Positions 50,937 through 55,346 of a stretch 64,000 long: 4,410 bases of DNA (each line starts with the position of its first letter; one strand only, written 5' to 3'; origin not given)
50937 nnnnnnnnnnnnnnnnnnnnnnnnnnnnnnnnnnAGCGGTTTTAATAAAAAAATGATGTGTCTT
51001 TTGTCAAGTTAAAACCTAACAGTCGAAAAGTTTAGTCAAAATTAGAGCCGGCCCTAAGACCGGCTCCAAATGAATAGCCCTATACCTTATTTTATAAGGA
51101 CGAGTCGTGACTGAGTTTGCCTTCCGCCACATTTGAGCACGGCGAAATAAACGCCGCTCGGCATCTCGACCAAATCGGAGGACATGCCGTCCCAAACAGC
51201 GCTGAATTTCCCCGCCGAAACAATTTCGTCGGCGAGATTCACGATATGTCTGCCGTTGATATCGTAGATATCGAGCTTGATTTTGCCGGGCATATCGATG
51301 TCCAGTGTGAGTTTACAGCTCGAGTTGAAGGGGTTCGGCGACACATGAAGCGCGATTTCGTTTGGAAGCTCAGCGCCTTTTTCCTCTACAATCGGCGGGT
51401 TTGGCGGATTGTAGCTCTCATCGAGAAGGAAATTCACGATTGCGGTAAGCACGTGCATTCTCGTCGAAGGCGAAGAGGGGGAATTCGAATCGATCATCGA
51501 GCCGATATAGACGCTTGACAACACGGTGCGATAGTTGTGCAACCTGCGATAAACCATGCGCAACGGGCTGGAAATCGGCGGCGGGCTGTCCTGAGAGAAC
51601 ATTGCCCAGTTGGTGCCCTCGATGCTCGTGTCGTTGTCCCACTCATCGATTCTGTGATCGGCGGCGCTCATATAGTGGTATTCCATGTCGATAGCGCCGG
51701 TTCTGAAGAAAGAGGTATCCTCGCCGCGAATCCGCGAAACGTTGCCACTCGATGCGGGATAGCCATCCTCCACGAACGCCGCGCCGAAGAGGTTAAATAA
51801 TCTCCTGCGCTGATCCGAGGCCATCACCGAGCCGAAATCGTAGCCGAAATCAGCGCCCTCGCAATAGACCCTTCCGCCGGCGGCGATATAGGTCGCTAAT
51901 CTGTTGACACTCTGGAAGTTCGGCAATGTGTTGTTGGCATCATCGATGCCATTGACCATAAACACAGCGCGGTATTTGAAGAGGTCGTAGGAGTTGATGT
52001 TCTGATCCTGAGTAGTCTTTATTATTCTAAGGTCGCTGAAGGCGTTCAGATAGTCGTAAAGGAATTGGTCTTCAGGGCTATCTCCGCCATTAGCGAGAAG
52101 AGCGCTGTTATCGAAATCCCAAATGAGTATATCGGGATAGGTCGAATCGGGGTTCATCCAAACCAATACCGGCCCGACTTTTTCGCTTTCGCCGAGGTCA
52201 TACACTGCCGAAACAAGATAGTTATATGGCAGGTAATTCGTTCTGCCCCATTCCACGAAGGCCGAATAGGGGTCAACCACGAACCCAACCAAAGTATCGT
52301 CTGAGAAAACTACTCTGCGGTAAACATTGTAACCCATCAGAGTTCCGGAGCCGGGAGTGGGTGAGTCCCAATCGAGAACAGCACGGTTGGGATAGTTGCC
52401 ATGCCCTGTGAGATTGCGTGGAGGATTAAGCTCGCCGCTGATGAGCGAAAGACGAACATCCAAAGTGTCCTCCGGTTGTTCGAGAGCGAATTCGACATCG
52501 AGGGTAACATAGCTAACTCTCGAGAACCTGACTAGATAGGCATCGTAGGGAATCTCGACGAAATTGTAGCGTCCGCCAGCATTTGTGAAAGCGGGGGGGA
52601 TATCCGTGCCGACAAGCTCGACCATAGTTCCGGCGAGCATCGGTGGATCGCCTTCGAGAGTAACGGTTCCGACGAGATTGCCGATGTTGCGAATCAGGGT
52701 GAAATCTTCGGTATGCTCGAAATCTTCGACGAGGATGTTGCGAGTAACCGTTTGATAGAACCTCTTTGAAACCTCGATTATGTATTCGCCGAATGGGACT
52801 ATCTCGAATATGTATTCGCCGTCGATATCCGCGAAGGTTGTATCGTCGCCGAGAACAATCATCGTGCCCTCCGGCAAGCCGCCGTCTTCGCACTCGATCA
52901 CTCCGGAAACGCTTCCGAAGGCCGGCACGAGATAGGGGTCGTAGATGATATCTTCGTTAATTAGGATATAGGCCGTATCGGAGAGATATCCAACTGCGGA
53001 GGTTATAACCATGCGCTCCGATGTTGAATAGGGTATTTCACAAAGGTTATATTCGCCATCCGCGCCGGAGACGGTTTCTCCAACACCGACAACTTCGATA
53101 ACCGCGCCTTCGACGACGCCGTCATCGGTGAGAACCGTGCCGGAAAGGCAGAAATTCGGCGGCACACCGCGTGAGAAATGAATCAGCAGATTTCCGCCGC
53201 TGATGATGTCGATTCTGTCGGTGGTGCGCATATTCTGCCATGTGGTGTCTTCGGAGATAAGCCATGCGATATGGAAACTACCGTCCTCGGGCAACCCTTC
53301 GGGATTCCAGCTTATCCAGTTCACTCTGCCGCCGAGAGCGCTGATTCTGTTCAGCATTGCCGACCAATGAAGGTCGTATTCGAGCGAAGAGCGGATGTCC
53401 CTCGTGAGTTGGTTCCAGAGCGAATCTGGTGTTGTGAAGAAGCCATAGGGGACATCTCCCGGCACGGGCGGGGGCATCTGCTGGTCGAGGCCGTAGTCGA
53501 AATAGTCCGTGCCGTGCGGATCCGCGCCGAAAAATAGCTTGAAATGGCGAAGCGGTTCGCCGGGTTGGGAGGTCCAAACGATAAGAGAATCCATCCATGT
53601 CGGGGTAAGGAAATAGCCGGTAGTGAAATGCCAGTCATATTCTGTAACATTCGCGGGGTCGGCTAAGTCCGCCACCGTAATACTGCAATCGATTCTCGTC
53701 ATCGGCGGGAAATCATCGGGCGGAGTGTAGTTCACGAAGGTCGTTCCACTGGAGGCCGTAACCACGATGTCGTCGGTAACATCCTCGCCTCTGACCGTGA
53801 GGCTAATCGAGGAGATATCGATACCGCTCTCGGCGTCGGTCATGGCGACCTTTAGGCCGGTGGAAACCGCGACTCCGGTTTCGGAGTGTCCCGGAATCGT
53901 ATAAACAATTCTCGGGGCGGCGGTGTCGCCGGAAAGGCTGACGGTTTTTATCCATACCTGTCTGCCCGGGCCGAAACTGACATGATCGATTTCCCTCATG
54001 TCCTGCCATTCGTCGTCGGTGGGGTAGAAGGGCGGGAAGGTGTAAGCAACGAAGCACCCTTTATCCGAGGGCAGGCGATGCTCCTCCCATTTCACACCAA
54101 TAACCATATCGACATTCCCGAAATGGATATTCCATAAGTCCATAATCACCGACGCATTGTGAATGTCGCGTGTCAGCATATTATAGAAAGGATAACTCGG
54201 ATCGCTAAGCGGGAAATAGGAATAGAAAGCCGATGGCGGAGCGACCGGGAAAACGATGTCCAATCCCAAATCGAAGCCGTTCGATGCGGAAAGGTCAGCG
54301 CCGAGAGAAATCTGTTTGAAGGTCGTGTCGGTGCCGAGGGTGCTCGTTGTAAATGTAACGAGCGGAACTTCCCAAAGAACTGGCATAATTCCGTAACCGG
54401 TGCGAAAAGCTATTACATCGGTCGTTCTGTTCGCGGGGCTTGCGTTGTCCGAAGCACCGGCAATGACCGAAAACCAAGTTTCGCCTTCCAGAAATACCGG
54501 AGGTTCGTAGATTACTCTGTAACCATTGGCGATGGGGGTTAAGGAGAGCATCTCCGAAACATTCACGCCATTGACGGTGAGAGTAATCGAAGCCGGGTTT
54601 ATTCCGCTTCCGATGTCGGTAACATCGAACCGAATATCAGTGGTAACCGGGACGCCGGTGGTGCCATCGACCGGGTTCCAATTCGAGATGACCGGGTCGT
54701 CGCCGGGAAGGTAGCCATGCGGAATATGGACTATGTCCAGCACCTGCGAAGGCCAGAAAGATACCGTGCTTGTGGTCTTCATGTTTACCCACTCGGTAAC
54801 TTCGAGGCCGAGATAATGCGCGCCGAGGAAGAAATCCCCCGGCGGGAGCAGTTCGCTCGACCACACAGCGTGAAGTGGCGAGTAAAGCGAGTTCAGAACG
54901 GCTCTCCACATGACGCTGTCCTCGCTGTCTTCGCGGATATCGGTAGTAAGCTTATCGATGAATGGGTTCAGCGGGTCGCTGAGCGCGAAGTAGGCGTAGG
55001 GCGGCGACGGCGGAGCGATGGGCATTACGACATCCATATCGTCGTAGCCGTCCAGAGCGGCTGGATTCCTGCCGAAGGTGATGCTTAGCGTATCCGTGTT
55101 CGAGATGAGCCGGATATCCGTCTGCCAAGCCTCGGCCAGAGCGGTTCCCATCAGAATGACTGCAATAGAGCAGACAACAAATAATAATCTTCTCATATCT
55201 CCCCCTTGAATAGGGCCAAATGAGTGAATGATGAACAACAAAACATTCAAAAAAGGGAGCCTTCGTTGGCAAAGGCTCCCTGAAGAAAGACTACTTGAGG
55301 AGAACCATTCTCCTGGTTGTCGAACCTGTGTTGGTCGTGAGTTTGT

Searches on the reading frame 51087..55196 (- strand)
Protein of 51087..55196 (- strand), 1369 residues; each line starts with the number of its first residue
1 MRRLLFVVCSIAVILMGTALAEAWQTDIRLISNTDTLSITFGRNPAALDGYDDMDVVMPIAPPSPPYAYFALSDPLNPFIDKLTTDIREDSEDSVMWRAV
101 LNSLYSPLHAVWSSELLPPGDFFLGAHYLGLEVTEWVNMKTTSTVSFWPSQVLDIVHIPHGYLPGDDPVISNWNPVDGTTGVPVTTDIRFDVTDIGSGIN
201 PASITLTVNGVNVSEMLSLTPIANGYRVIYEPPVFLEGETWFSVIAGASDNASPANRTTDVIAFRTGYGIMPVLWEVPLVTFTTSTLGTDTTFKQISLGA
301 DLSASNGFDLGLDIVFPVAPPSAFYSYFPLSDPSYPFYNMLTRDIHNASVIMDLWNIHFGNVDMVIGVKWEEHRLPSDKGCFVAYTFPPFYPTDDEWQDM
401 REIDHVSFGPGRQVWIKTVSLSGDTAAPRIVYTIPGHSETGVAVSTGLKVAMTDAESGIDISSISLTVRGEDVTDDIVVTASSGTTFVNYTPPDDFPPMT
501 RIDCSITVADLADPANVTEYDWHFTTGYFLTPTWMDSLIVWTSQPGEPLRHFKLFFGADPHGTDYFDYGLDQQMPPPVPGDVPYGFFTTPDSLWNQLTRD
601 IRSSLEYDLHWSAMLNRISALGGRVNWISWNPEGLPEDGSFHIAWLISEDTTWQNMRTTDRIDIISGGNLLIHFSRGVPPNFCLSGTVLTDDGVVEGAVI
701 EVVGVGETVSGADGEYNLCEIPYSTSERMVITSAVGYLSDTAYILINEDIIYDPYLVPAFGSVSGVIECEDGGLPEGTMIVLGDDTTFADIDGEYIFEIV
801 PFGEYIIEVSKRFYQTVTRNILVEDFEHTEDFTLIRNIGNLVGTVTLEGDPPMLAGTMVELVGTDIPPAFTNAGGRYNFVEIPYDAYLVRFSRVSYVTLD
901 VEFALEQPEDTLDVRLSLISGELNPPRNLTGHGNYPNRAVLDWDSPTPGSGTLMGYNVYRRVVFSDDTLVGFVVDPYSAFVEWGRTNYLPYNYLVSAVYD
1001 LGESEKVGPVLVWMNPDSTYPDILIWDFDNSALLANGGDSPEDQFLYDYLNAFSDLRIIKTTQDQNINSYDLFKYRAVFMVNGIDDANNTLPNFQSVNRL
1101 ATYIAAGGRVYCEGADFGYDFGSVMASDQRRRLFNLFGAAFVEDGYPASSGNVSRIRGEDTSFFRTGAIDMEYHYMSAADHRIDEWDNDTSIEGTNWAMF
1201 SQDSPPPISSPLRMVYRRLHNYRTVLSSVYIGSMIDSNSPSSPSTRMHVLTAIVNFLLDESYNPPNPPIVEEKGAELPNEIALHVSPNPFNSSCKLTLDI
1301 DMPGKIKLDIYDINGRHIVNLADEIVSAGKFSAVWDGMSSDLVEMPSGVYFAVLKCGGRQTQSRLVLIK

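Call 3: search_protein_families(library=pfam, proteins=[window:51087-55196:-], max_evalue=0.01)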
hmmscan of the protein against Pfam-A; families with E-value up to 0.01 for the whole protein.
window:51087-55196:- (1369 aa): 7 families
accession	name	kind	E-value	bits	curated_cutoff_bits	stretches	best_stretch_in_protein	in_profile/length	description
PF13620.12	CarboxypepD_reg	-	1.5e-13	51.3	32.3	3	841-916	2-81/82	Carboxypeptidase regulatory-like domain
PF13715.12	CarbopepD_reg_2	-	1.1e-10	41.8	32.2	0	843-916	3-74/88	CarboxypepD_reg-like domain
PF13205.12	Big_5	-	3.9e-07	31.2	23.6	1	424-526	1-105/105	Bacterial Ig-like domain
PF18962.6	Por_Secre_tail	-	0.00098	19.8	27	1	1286-1366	2-74/75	Secretion system C-terminal sorting domain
PF17210.9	SdrD_B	-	0.0047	17.5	29.7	0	785-818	40-73/112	SdrD B-like domain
PF13860.13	FlgD_ig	-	0.0052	17.2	27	0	1305-1350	24-69/79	FlgD Ig-like domain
PF13585.12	CHU_C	-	0.009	16.6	27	0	1300-1362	23-80/86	CHU_C Type IX secretion signal domain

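Call 4: search_protein_families(library=ncbifam, proteins=[window:51087-55196:-], max_evalue=0.01)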
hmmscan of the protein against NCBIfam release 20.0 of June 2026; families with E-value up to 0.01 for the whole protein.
window:51087-55196:- (1369 aa): 4 families
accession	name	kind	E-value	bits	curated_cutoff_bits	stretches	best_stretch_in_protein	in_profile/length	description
TIGR04183.1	Por_Secre_tail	domain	1.6e-06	28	23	1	1285-1366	1-70/72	T9SS type A sorting domain-containing protein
NF052323.1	T9SSA_dep_M6i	equivalog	0.00072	17.6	600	1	1287-1368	962-1037/1043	T9SS-dependent M6-like inactivated metalloprotease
NF052345.1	S_layer_anammox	exception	0.0019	15.6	1400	0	757-864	1309-1421/1596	Kustd1514 family S-layer glycoprotein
NF038113.1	T9SSA_dep_M36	equivalog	0.0037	15.5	885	1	1283-1365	793-866/869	T9SS-dependent M36 family metallopeptidase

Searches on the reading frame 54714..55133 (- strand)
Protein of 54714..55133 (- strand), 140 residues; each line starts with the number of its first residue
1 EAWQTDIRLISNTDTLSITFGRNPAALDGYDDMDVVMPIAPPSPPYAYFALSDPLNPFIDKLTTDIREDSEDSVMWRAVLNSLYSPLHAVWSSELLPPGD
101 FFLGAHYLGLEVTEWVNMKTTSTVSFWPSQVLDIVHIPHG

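Call 65: predict_structure(alignment_id=A6)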
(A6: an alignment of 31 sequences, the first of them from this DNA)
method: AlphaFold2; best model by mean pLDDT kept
length: 140 residues; sequences in the alignment: 31
mean_pLDDT: 95.3   pTM: 0.88
mean pLDDT of the five models: 95.3, 94.9, 94.5, 94.3, 94.2
residues with pLDDT >= 90: 125; 70-90: 15; 50-70: 0; < 50: 0
segments of 3 or more residues with pLDDT < 50: none
pLDDT, mean of each block of 10 residues (from residue 1): 96 94 97 95 90 97 97 96 89 97 97 98 96 94
secondary structure, 60 per line:
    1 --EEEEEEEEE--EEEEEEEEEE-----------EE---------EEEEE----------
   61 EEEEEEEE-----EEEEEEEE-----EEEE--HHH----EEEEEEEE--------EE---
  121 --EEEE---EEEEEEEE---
elements in order: E3-11 E14-23 E46-50 E61-68 E74-81 E87-90 E100-107 E123-126 E130-137

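Call 67: fold_search(model_id=the predicted structure, library=pdb)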
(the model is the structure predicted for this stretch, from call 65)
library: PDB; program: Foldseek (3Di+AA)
matches with E <= 10: 910; with E <= 0.001: 0
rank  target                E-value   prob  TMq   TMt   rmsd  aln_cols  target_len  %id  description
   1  5hk2_B                8.7e-02  0.20  0.20  0.15   8.7       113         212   10  Human sigma-1 receptor bound to 4-IBP (released 2016-04-06)
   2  7n6h_A                1.1e-01  0.51  0.25  0.10  13.7        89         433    8  The crystal structure of the GH30 subfamily 10 enzyme, AcXbh30A from Acetivibrio clariflavus (released 2022-08-17)
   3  6xwu                  1.4e-01  0.41  0.20  0.21  11.1        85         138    9  Crystal structure of drosophila melanogaster CENP-C cumin domain (released 2020-04-01)
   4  4lpw_B                1.5e-01  0.44  0.24  0.32   6.2        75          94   12  Crystal structure of TENCON variant A6 (released 2014-01-29)
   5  8vg9                  1.8e-01  0.41  0.22  0.09  11.4        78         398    4  Crystallographic structure of Ruminococcus champanellensis xylanase (RcXyn30A) (released 2024-12-25)
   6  6xwv_A                1.8e-01  0.35  0.22  0.23  11.2        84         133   10  Crystal structure of drosophila melanogaster CENP-C bound to CAL1 (released 2020-04-01)
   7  5hk2_A                1.9e-01  0.16  0.20  0.14  11.1        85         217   10  Human sigma-1 receptor bound to 4-IBP (released 2016-04-06)
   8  5hk1_C                2.0e-01  0.15  0.20  0.15   8.9       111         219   11  Human sigma-1 receptor bound to PD144418 (released 2016-04-06)
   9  5hk1_B                2.1e-01  0.14  0.20  0.15   9.4       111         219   11  Human sigma-1 receptor bound to PD144418 (released 2016-04-06)
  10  5hk1_A                2.2e-01  0.14  0.20  0.15   9.3       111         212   11  Human sigma-1 receptor bound to PD144418 (released 2016-04-06)
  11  4lpx                  2.3e-01  0.41  0.26  0.33   6.6        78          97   13  Crystal structure of TENCON variant D4 (released 2014-01-29)
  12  6dk0_B                2.3e-01  0.13  0.20  0.15   9.4       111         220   11  Human sigma-1 receptor bound to NE-100 (released 2018-10-17)
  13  4lpu_A                2.5e-01  0.38  0.26  0.34   6.6        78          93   14  Crystal structure of TENCON variant P40AR2-32R2 (released 2014-01-29)
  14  6o2k_B                2.5e-01  0.38  0.22  0.21   7.4        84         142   10  Drosophila melanogaster CENP-C cupin domain (released 2019-08-21)
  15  6o2k_A                2.5e-01  0.33  0.21  0.22   7.8        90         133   10  Drosophila melanogaster CENP-C cupin domain (released 2019-08-21)
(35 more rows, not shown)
